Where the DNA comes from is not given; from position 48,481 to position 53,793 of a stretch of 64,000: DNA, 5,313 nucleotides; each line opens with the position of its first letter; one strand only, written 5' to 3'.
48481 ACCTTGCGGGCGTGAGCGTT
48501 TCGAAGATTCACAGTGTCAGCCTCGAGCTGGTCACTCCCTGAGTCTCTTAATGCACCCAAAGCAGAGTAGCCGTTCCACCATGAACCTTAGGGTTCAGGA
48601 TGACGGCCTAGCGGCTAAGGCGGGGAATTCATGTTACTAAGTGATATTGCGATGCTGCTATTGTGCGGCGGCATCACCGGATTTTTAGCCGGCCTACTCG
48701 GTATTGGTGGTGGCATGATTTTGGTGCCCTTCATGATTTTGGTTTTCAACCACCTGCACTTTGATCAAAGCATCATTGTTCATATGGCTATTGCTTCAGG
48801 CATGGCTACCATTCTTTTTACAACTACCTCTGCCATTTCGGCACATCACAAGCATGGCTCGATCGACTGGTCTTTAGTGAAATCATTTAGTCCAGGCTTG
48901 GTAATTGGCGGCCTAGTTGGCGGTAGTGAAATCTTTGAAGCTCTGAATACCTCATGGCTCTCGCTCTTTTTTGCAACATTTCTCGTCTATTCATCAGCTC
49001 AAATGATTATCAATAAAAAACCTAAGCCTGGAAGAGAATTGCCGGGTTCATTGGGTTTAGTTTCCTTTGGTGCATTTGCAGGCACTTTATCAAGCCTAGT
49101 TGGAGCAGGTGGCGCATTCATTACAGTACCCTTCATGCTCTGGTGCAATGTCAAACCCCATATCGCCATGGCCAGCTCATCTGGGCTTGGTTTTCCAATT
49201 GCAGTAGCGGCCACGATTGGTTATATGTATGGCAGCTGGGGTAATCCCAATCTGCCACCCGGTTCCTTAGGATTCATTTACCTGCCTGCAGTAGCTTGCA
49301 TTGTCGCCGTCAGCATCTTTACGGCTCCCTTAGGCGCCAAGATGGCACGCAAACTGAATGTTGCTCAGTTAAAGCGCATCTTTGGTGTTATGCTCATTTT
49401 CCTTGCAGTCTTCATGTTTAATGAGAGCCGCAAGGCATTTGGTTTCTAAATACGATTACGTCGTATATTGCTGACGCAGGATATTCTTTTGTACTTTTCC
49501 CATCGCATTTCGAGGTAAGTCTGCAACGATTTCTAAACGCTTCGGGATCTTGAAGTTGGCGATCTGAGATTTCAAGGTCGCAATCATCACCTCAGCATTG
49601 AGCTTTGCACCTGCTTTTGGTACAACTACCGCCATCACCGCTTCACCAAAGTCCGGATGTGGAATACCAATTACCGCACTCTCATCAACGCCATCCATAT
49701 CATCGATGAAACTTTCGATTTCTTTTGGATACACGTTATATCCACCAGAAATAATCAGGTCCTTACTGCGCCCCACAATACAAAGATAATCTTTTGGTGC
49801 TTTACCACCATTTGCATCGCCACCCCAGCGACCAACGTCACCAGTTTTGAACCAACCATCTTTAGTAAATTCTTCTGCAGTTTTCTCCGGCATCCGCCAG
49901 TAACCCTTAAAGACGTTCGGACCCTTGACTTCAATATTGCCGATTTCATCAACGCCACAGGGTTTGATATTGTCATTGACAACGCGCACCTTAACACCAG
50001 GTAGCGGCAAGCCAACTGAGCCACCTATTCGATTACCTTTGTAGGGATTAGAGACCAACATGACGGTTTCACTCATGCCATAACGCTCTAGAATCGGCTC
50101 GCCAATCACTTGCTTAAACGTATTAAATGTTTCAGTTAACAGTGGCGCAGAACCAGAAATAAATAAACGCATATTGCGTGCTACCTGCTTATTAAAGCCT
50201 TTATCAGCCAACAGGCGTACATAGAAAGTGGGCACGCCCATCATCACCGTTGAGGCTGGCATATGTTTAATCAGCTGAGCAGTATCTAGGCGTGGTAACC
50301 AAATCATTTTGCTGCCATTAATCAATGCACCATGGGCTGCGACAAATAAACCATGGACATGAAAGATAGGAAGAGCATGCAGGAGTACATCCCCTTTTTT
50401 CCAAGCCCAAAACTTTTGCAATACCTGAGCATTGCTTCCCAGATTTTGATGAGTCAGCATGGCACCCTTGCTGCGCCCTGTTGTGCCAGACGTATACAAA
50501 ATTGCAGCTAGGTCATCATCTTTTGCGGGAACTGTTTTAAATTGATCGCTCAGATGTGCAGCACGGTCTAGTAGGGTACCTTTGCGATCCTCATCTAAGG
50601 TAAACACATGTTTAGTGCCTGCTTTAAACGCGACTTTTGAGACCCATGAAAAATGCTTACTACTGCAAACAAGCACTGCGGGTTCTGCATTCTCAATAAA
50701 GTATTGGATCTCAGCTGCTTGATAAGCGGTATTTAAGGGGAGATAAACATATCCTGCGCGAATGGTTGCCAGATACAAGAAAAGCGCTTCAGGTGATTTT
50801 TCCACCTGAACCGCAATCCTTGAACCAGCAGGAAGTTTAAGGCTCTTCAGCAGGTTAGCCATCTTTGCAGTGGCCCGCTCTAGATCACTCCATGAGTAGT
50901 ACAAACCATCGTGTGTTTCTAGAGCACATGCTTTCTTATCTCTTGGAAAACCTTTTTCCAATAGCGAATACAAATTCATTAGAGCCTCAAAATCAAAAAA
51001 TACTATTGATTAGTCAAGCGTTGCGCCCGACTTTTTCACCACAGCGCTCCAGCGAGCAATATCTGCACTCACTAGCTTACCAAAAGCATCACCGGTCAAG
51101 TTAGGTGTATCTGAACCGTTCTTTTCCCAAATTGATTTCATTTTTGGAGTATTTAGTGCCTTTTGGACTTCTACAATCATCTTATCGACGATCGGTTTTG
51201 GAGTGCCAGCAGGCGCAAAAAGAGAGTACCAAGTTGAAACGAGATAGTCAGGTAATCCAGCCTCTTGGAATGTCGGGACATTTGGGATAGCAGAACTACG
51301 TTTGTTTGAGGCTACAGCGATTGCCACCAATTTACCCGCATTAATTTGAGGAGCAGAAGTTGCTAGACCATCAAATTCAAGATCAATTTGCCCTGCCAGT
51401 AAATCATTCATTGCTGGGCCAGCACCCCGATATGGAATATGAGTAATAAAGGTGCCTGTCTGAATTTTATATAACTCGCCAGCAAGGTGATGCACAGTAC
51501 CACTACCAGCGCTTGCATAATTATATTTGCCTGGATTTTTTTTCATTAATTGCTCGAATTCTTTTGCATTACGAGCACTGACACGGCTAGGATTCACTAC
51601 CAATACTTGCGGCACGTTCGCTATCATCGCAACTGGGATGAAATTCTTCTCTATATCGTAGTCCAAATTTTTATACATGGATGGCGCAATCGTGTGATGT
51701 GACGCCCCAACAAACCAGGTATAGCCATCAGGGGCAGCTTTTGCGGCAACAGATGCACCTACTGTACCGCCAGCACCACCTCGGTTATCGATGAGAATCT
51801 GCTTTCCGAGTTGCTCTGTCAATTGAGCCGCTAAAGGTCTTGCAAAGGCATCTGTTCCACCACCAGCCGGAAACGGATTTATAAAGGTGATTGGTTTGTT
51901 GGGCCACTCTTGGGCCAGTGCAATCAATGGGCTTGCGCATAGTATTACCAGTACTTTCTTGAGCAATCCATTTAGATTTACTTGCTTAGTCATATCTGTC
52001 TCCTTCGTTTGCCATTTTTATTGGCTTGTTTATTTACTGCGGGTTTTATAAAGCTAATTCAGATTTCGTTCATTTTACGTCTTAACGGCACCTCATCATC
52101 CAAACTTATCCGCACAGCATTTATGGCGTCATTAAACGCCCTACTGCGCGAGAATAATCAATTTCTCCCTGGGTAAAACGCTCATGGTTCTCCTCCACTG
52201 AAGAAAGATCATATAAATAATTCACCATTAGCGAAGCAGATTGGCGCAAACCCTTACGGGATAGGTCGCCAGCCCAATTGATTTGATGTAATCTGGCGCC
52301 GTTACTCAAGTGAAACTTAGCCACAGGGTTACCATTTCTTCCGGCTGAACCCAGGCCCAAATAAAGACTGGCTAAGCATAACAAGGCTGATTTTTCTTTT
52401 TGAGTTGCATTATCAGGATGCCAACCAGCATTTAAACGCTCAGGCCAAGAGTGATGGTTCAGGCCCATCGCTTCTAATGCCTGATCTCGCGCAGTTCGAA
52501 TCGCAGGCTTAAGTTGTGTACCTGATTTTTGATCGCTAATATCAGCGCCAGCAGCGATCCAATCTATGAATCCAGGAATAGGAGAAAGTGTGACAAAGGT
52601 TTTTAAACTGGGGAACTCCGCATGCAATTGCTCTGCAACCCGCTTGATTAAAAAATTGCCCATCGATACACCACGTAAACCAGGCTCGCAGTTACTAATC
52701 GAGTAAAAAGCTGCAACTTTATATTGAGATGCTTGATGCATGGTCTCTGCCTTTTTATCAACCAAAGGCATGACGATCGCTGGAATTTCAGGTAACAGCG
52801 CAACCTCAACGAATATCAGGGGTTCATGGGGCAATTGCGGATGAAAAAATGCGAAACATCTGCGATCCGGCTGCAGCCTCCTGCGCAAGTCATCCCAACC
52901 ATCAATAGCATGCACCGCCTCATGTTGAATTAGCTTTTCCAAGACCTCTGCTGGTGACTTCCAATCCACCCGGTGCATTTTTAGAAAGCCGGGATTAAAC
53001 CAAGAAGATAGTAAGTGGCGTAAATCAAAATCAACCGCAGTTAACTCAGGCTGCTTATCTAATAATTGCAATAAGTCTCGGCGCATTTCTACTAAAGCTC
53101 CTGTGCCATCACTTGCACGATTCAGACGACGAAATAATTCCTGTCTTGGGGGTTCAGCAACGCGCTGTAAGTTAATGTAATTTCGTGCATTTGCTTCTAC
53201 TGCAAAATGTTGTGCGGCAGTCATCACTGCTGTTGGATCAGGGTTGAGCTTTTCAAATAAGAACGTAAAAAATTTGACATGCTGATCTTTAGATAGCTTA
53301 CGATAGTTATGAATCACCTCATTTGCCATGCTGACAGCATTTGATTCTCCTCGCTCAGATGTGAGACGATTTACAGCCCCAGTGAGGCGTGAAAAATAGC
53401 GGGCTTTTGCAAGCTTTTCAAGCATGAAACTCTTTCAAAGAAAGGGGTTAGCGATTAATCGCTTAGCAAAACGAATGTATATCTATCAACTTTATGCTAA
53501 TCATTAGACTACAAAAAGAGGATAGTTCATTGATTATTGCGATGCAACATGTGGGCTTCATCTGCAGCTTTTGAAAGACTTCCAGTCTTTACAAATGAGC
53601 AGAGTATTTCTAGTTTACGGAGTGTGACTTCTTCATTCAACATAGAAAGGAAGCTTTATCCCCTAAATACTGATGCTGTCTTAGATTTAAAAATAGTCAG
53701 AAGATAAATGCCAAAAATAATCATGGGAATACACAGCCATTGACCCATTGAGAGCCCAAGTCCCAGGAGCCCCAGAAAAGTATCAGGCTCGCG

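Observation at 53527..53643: Hidden remnant of a LysR/MdcR-type regulator gene in front of the malonate operon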

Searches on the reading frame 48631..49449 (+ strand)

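Call 14: search_protein_families(library=ncbifam, proteins=[window:48631-49449:+], max_evalue=0.001)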
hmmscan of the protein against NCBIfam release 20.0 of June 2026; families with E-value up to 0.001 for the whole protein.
window:48631-49449:+ (272 aa): 1 family
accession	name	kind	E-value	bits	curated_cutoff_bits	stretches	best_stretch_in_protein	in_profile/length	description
NF040961.1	MamO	equivalog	0.00027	19.4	800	1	3-126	367-482/648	magnetosome protein MamO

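Call 46: search_protein_families(library=pfam, proteins=[window:48631-49449:+], max_evalue=0.0001)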
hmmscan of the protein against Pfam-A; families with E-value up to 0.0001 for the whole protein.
window:48631-49449:+ (272 aa): 1 family
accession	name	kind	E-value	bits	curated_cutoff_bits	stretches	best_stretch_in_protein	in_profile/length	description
PF01925.25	TauE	-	2.9e-49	168.3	32.6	1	9-262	1-237/237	Sulfite exporter TauE/SafE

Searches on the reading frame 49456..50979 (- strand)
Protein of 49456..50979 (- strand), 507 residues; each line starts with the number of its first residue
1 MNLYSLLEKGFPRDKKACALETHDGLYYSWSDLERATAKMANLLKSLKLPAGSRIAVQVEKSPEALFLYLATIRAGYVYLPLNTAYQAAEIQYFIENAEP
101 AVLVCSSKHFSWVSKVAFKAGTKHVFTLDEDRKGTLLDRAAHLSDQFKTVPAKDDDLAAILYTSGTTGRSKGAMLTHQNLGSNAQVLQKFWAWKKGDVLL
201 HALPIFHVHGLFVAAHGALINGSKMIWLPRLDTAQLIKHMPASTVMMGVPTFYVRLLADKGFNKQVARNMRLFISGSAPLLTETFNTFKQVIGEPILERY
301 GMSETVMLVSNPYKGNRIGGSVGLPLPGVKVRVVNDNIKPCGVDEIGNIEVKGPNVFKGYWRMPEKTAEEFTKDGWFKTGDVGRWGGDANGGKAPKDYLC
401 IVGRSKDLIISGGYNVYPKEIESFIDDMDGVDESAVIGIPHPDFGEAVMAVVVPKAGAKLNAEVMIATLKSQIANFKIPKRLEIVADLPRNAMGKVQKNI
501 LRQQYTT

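Call 4: search_protein_families(library=pfam, proteins=[window:49456-50979:-], max_evalue=1)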
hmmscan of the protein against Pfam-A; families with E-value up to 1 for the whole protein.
window:49456-50979:- (507 aa): 3 families
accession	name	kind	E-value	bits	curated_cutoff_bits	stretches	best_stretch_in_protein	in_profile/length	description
PF00501.34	AMP-binding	-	1.4e-77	261.5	29.9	1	14-361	10-384/384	AMP-binding enzyme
PF13193.12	AMP-binding_C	-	1e-15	58.8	24.5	1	420-495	1-76/76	AMP-binding enzyme C-terminal domain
PF14535.12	AMP-binding_C_2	-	0.16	12.7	25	1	413-457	1-44/96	AMP-binding enzyme C-terminal domain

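Call 14: search_protein_families(library=ncbifam, proteins=[window:49456-50979:-], max_evalue=0.001)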
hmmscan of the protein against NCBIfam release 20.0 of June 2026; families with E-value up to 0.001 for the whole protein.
window:49456-50979:- (507 aa): 109 families (the best 25 are shown)
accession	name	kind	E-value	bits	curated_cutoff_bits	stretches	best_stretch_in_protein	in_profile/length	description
NF005702.0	PRK07514.1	subfamily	2.2e-254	844.5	558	1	2-506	4-501/506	malonyl-CoA synthase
NF004837.0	PRK06187.1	subfamily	1.7e-118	396.2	476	1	2-506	9-523/531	long-chain-fatty-acid--CoA ligase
NF005858.0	PRK07787.1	subfamily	1.5e-102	343.5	575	1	16-503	16-470/471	acyl-CoA synthetase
NF004114.0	PRK05605.1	equivalog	1.1e-92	311.3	766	2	147-504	213-568/575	long-chain-fatty-acid--CoA ligase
NF052269.1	Staph_lig_FadD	equivalog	3.5e-86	289.5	650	1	14-503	14-491/499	long-chain-fatty-acid--CoA ligase FadD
NF006182.0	PRK08316.1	subfamily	5.1e-86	289.2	663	1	15-506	25-518/523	fatty acyl-CoA synthetase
NF006572.0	PRK09088.1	equivalog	7.6e-86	288.7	696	1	17-504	18-486/491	acyl-CoA synthetase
NF005307.0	PRK06839.1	equivalog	1.5e-85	287.7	748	1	29-504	29-492/496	o-succinylbenzoate--CoA ligase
NF005801.1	PRK07656.1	equivalog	1.8e-78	264.4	657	1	26-502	25-500/500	FadD3 family acyl-CoA ligase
NF005714.0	PRK07529.1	subfamily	5e-77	259.7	632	2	146-504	209-575/640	acyl-CoA synthetase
NF004229.0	PRK05677.1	subfamily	6.6e-77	259.2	879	2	145-504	197-554/563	long-chain-fatty-acid--CoA ligase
TIGR03098.1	ligase_PEP_1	hypoth_equivalog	8.2e-76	255.5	592.35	1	4-503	3-516/517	acyl-CoA ligase (AMP-forming), exosortase A system-associated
NF005463.0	PRK07059.1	subfamily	2e-75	254.3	869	2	145-503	194-554/557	long-chain-fatty-acid--CoA ligase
NF009233.0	PRK12583.1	subfamily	4.2e-75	253.2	832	2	153-504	199-549/558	fatty acid CoA ligase family protein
NF005220.0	PRK06710.1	equivalog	2.5e-74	250.4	1116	2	153-502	204-550/563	long-chain-fatty-acid--CoA ligase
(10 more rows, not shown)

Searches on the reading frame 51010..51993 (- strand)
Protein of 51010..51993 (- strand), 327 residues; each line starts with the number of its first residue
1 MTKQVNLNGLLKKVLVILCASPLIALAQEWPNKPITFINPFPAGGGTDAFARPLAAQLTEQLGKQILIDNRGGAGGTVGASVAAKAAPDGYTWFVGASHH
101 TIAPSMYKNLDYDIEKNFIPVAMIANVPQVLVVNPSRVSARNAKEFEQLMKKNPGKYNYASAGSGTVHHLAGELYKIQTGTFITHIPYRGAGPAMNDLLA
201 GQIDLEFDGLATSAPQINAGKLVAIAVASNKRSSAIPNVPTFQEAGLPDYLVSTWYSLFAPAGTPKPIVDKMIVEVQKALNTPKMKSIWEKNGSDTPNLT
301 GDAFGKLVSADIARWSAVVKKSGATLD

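Call 4: search_protein_families(library=pfam, proteins=[window:51010-51993:-], max_evalue=1)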
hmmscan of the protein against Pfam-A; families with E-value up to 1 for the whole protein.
window:51010-51993:- (327 aa): 1 family
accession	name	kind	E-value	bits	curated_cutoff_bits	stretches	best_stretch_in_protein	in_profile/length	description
PF03401.19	TctC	-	7.9e-69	232.7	27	1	51-323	2-273/274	Tripartite tricarboxylate transporter family receptor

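Call 14: search_protein_families(library=ncbifam, proteins=[window:51010-51993:-], max_evalue=0.001)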
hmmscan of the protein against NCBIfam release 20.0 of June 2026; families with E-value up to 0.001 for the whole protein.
window:51010-51993:- (327 aa): 0 families

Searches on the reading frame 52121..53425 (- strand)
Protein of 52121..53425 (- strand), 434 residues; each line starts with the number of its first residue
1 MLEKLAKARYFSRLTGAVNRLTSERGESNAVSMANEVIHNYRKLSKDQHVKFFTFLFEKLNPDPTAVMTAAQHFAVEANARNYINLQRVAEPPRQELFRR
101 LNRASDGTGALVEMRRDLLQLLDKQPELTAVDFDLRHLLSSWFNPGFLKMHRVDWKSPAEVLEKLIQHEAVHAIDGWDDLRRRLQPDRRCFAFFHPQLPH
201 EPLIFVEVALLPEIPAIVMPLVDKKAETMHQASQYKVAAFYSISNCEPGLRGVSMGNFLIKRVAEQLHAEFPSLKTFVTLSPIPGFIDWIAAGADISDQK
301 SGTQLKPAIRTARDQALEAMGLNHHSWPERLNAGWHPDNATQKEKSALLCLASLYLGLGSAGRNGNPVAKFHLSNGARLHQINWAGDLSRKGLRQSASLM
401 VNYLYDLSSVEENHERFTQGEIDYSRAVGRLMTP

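Call 4: search_protein_families(library=pfam, proteins=[window:52121-53425:-], max_evalue=1)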
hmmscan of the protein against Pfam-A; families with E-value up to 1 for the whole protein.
window:52121-53425:- (434 aa): 2 families
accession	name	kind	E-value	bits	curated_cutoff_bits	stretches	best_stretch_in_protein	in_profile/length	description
PF05292.17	MCD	-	3.3e-91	305.9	23.2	1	146-406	1-253/253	Malonyl-CoA decarboxylase C-terminal domain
PF17408.7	MCD_N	-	1.5e-26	92.7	22.4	1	61-143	2-85/85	Malonyl-CoA decarboxylase N-terminal domain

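Call 14: search_protein_families(library=ncbifam, proteins=[window:52121-53425:-], max_evalue=0.001)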
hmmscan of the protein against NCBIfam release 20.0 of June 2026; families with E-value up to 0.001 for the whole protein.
window:52121-53425:- (434 aa): 0 families

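Call 29: find_encoding_contigs(protein=window:52124-53425:-, flank=3000, max_places=10)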
Protein window:52124-53425:- (434 aa): no gene with exactly this product is on record in the collection.

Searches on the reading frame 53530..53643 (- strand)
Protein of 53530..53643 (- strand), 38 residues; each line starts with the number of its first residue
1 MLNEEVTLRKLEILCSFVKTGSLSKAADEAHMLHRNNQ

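Call 4: search_protein_families(library=pfam, proteins=[window:53530-53643:-], max_evalue=1)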
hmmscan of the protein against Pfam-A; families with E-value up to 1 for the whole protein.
seq(38 aa): 1 family
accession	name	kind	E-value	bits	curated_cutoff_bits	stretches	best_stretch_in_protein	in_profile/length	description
PF00126.33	HTH_1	-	0.00079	19.8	26.6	1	8-32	1-25/60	Bacterial regulatory helix-turn-helix protein, lysR family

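Call 27: find_encoding_contigs(protein=window:53530-53643:-, flank=3000, max_places=10)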
Protein window:53530-53643:- (38 aa): no gene with exactly this product is on record in the collection.
